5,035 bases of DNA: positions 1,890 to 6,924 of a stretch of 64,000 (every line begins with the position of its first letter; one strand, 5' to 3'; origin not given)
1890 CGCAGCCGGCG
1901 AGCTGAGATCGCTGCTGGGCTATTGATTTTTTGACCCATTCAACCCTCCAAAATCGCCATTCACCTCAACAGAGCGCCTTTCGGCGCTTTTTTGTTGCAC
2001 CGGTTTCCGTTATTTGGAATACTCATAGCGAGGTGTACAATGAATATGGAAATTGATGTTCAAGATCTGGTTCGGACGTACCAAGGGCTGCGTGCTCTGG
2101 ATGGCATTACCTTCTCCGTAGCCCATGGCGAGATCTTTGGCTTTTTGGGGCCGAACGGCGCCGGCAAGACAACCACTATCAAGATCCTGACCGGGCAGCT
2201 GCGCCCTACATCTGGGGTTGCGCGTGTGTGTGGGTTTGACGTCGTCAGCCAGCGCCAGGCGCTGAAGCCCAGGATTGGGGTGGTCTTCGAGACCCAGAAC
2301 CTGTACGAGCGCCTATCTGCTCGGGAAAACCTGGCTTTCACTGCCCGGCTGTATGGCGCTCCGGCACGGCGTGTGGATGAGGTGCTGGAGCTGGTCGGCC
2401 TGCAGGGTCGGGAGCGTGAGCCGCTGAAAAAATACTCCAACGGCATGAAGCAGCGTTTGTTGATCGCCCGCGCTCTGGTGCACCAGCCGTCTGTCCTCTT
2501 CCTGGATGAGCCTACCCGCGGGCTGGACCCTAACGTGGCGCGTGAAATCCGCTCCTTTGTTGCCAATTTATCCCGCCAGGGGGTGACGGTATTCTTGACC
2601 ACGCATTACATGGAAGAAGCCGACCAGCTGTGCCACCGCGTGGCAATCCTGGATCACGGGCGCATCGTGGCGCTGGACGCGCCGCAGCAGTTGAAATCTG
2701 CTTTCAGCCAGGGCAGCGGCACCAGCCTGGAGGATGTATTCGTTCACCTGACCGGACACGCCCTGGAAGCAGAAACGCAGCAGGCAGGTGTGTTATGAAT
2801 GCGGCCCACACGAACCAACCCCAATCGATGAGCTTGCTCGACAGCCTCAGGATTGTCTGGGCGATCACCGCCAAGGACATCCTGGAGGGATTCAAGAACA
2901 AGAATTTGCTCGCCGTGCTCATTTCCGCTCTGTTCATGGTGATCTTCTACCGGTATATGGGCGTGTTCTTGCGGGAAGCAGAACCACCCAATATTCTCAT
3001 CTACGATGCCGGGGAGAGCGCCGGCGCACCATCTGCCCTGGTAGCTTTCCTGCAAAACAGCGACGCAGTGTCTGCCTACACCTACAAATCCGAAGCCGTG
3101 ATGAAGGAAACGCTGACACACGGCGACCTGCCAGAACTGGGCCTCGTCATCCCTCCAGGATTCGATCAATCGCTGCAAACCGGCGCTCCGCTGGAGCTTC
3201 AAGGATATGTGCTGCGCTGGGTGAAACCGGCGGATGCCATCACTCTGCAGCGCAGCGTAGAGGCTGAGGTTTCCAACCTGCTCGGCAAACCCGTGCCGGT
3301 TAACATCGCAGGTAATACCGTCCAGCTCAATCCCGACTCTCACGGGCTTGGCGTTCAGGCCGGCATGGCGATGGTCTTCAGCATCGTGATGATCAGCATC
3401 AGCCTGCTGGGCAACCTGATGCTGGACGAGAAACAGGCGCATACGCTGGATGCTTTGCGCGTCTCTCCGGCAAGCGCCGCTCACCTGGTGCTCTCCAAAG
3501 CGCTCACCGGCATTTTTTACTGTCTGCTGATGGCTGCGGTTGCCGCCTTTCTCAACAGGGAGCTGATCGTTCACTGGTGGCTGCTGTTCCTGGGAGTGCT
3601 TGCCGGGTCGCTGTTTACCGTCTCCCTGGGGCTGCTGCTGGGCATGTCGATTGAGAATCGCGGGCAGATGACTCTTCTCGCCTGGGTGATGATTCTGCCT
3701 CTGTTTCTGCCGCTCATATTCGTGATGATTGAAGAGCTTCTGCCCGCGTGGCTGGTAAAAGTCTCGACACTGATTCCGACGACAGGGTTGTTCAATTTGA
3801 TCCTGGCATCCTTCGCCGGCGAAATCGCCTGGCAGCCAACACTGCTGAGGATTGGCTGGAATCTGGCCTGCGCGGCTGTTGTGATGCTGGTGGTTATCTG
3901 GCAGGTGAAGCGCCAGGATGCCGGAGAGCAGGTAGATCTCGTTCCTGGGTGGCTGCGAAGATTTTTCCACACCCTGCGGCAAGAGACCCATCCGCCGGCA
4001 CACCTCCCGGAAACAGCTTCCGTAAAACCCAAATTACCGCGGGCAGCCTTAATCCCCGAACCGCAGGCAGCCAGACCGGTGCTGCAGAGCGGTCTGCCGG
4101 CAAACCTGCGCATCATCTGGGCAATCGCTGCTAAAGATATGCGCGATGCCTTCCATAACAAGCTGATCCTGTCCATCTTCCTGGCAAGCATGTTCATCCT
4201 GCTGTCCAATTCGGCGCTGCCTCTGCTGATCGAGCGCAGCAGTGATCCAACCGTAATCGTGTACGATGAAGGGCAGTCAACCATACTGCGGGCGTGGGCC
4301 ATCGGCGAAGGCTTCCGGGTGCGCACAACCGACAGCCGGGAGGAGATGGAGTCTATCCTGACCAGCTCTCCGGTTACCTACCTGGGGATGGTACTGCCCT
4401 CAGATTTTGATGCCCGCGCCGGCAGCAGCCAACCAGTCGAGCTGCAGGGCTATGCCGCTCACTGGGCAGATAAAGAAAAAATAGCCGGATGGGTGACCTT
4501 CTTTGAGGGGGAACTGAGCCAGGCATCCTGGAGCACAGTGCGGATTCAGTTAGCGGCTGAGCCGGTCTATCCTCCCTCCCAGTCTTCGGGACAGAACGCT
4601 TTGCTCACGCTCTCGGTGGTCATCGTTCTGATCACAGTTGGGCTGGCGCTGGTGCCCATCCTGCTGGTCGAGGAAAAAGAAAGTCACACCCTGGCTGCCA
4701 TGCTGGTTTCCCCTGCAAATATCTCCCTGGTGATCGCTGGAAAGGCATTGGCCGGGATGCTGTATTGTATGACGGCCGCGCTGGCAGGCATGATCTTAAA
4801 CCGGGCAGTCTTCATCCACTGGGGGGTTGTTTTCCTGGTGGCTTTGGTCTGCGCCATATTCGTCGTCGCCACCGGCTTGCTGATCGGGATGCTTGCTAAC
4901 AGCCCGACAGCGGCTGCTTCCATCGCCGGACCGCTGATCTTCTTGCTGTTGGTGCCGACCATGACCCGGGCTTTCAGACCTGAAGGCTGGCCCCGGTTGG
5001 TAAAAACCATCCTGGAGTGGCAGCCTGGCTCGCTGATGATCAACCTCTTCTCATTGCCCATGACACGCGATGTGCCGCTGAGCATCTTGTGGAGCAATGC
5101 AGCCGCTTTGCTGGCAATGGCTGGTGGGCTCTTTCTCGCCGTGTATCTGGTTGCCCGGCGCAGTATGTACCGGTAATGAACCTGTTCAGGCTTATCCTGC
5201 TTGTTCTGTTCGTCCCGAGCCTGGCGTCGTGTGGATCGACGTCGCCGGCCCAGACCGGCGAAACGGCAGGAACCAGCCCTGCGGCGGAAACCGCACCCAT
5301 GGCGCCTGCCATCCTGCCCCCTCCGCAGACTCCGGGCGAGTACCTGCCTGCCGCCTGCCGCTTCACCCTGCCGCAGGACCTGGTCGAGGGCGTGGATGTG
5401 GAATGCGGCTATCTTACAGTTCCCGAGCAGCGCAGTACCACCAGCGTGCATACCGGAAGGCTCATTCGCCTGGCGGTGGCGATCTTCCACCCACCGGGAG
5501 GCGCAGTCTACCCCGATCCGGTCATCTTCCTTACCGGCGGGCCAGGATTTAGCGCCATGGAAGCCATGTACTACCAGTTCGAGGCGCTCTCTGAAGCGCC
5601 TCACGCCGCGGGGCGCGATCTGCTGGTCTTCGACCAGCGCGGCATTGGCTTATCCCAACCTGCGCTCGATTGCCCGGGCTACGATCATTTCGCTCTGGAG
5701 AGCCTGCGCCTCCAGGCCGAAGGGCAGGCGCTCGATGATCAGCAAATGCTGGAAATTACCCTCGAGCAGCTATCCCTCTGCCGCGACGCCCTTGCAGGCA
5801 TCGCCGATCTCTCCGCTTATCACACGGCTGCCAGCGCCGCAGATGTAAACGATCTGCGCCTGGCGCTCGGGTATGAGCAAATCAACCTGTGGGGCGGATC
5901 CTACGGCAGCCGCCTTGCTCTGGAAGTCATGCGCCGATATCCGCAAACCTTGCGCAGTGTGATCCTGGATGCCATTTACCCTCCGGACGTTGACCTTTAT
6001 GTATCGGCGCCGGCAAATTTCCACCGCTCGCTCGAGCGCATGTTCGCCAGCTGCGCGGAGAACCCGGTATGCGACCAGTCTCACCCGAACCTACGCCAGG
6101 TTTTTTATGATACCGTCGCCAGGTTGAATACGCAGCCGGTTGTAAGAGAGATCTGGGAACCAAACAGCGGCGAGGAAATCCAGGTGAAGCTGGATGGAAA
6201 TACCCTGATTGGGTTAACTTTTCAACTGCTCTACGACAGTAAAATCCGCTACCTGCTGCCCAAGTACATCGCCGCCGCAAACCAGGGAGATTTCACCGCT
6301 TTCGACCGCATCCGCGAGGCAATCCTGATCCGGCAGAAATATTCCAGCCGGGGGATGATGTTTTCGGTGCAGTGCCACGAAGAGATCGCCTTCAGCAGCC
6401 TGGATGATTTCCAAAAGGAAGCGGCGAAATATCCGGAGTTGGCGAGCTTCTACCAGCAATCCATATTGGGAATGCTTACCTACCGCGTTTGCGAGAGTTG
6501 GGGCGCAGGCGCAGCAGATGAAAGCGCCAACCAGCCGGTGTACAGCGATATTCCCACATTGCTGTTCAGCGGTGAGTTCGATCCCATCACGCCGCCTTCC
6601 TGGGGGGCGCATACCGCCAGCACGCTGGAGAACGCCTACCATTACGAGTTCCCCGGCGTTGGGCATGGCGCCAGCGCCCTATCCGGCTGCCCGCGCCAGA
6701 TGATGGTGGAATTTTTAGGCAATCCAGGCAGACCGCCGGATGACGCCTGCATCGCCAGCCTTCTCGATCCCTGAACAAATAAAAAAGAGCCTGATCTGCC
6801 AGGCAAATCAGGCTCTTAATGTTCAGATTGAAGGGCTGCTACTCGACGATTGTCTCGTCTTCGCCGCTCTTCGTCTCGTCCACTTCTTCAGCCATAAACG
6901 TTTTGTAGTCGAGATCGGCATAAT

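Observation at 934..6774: LytTR DNA-binding domain fused to a dead ABC ATPase domain, in an operon with one live ATPase and a pseudo-heterodimeric ABC-2 permease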

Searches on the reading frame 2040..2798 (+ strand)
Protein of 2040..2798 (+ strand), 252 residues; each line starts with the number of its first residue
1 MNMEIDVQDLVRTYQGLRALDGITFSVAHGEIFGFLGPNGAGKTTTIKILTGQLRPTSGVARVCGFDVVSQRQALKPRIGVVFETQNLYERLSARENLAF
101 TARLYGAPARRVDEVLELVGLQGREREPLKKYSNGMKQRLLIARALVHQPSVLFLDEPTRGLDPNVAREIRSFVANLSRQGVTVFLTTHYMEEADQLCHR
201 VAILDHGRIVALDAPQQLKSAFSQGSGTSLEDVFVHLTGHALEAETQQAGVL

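Call 3: search_protein_families(library=pfam, proteins=[window:2040-2798:+], max_evalue=0.01)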
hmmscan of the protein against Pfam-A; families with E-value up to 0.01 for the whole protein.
window:2040-2798:+ (252 aa): 6 families
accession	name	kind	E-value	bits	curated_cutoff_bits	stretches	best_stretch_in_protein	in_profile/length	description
PF00005.33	ABC_tran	-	1.3e-33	116.9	25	1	20-159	1-136/137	ABC transporter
PF13304.12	AAA_21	-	2.7e-15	57.6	27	1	115-189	221-298/304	AAA domain, putative AbiEii toxin, Type IV TA system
PF13401.12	AAA_22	-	2.4e-06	28.3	27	1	36-189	11-123/130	AAA domain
PF00004.35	AAA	-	3.3e-05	24.8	21.2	1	35-198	3-118/131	ATPase family associated with various cellular activities (AAA)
PF13476.12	AAA_23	-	0.0038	18.3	27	1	15-51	5-40/201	AAA domain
PF13191.12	AAA_16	-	0.0073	17.3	32.6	0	37-178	31-160/167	AAA ATPase domain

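Call 4: search_protein_families(library=ncbifam, proteins=[window:2040-2798:+], max_evalue=0.01)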
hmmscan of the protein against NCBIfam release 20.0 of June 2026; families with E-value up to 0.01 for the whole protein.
window:2040-2798:+ (252 aa): 191 families (the best 25 are shown)
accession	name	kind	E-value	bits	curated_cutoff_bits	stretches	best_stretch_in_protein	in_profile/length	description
TIGR01188.1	drrA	subfamily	9e-86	287.9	312.45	1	13-222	2-215/302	daunorubicin resistance ABC transporter, ATP-binding protein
TIGR03522.1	GldA_ABC_ATP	equivalog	1.4e-63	215.1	402.6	1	3-220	1-221/301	gliding motility-associated ABC transporter ATP-binding subunit GldA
NF033858.1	ABC2_perm_RbbA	equivalog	4.1e-61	207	1050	1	4-245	266-508/909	ribosome-associated ATPase/putative transporter RbbA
NF010060.0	PRK13537.1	equivalog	3.2e-55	187.2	521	1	4-219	15-234/314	nodulation factor ABC transporter ATP-binding protein NodI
TIGR03740.1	galliderm_ABC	subfamily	1.2e-52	178.8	309.75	1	6-210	2-203/223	lantibiotic protection ABC transporter ATP-binding subunit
NF010059.0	PRK13536.1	equivalog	1.5e-51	175.1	549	1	2-218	41-261/342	nodulation factor ABC transporter ATP-binding protein NodI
TIGR03864.1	PQQ_ABC_ATP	hypoth_equivalog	4.9e-51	173.4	302.25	1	5-238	2-236/236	ABC transporter, ATP-binding subunit, PQQ-dependent alcohol dehydrogenase system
TIGR01288.1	nodI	equivalog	1.5e-47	162.1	424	1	2-218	2-222/303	nodulation factor ABC transporter ATP-binding protein NodI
TIGR02673.1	FtsE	equivalog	4.2e-42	144.2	264.85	1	6-208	3-214/214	cell division ATP-binding protein FtsE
TIGR00968.1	3a0106s01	subfamily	1.7e-40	139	342.75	1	5-220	1-220/237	sulfate ABC transporter ATP-binding protein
TIGR03265.1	PhnT2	equivalog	1.2e-39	136.6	457.7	1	3-218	3-222/353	putative 2-aminoethylphosphonate ABC transporter ATP-binding protein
NF043075.1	MMSYN1_0197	equivalog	9.9e-38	129.9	550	1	5-218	3-220/341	spermidine/putrescine ABC transporter ATP-binding protein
TIGR04521.1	ECF_ATPase_2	equivalog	2.1e-37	128.7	330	1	17-219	18-233/279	energy-coupling factor transporter ATPase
NF047930.1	ABC_ATP_B6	equivalog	3.4e-37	128.2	670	1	5-223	3-228/510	putative B6 ABC transporter ATP-binding protein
TIGR04406.1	LPS_export_lptB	equivalog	3.6e-37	127.9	240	1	6-218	3-222/239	LPS export ABC transporter ATP-binding protein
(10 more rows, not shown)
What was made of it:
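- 2040..2798 (+): Live DrrA/NatA-like ABC ATPase (252 aa). PF00005 116.9 bits and TIGR01188 288 bits (calls 3, 4).
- Checked: 2040-2798 is an intact DrrA/NatA-like NBD (PF00005 116.9 bits; TIGR01188 288 bits) (calls 3, 4).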

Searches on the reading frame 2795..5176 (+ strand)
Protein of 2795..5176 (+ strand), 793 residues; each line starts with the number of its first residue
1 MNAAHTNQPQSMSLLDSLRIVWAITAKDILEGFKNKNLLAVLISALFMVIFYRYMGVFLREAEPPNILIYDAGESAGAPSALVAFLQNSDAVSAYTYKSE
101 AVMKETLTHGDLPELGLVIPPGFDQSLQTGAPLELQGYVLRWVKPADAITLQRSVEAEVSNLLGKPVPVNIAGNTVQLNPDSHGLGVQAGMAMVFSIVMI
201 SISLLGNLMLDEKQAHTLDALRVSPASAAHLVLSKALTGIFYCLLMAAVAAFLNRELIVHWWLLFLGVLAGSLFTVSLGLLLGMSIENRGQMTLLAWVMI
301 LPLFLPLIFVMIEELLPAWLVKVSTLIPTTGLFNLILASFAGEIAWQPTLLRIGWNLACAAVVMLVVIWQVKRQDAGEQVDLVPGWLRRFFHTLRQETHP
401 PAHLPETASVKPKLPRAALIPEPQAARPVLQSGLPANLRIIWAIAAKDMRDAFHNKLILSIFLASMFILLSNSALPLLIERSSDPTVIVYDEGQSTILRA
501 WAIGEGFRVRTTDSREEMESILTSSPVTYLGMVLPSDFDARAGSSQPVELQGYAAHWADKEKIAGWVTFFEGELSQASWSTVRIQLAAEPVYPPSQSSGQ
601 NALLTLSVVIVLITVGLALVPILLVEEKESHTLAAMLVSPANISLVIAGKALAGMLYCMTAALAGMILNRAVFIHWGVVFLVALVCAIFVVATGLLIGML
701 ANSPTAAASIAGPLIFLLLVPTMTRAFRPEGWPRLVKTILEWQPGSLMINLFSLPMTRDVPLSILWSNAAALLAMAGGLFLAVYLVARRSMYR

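Call 3: search_protein_families(library=pfam, proteins=[window:2795-5176:+], max_evalue=0.01)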
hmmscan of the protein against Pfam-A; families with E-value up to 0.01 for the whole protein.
window:2795-5176:+ (793 aa): 4 families
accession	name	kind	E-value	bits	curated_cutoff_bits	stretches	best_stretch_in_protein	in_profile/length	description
PF12698.13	ABC2_membrane_3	-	2.4e-39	135.8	31.6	2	38-368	9-346/347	ABC-2 family transporter protein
PF12679.13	ABC2_membrane_2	-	9.1e-13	48.5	27.2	2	442-784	1-275/283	ABC-2 family transporter protein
PF01061.29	ABC2_membrane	-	1e-12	48.5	26.9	2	186-339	48-209/211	ABC-2 type transporter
PF12730.13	ABC2_membrane_4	-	0.00029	21.3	27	1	178-310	41-161/179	ABC-2 family transporter protein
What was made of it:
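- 2795..5176 (+): Fused two-half ABC-2 permease (793 aa). Two ABC2_membrane_3 stretches (call 3).
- Checked: 2795-5176 contains two ABC2_membrane_3 stretches (call 3).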

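Call 4: search_protein_families(library=ncbifam, proteins=[window:2795-5176:+], max_evalue=0.01)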
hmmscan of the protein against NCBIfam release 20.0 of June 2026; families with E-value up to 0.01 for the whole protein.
window:2795-5176:+ (793 aa): 2 families
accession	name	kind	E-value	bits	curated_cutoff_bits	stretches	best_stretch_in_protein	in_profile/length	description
NF033858.1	ABC2_perm_RbbA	equivalog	1.1e-09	36.8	1050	2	10-375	531-908/909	ribosome-associated ATPase/putative transporter RbbA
NF038293.1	permease_SagH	equivalog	3.5e-05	22.8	450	1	191-374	182-370/370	SagH family ABC transporter permease subunit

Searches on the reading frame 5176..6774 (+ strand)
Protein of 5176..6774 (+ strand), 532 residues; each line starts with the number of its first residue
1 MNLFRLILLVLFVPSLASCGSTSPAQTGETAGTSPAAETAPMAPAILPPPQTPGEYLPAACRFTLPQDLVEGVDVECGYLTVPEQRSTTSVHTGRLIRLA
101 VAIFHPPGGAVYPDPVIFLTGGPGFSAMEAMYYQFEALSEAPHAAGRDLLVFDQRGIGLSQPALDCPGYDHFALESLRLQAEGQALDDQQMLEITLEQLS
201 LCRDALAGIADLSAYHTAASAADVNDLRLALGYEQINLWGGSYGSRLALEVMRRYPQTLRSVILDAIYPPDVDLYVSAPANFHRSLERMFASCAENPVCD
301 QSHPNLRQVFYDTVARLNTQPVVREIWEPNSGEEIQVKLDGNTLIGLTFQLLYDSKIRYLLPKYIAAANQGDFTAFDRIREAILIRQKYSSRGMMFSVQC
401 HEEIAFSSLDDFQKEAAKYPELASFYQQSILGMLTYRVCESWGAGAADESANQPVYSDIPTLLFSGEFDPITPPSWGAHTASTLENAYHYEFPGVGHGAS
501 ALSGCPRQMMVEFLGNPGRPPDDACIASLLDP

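Call 3: search_protein_families(library=pfam, proteins=[window:5176-6774:+], max_evalue=0.01)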
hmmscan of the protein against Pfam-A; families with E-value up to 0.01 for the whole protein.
window:5176-6774:+ (532 aa): 3 families
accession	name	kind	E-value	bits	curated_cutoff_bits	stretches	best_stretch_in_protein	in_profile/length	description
PF00561.26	Abhydrolase_1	-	9.1e-27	94.7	25.8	1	115-499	2-240/245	alpha/beta hydrolase fold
PF08386.16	Abhydrolase_4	-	9e-14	51.9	21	1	438-523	14-100/103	TAP-like protein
PF12146.15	Hydrolase_4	-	0.00028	20.7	27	0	228-266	70-108/239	Serine aminopeptidase, S33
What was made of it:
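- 5176..6774 (+): Lipoprotein alpha/beta hydrolase with a TAP-like C-terminal domain (532 aa). PF00561 and PF08386 (call 3).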

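Call 4: search_protein_families(library=ncbifam, proteins=[window:5176-6774:+], max_evalue=0.01)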
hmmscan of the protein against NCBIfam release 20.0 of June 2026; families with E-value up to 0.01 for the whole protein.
window:5176-6774:+ (532 aa): 6 families
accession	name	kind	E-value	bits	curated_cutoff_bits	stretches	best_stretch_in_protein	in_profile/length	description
TIGR01249.1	pro_imino_pep_1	equivalog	1.2e-09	37.8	259.75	1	216-268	77-129/307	prolyl aminopeptidase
TIGR01250.1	pro_imino_pep_2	subfamily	3e-09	36.8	167.65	1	215-286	77-147/288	proline iminopeptidase-family hydrolase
NF045945.1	ProImpepLactob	equivalog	1.1e-06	28.4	400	0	194-268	59-132/293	proline iminopeptidase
TIGR02427.1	protocat_pcaD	equivalog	0.00026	20.5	255.85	0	458-499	193-234/251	3-oxoadipate enol-lactonase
NF051488.1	bifunc_PcaDC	exception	0.00089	18.5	390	0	458-500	193-235/375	bifunctional 3-oxoadipate enol-lactonase/4-carboxymuconolactone decarboxylase PcaDC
TIGR03695.1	menH_SHCHC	equivalog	0.0022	17.5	208.55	1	213-265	49-102/252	2-succinyl-6-hydroxy-2,4-cyclohexadiene-1-carboxylate synthase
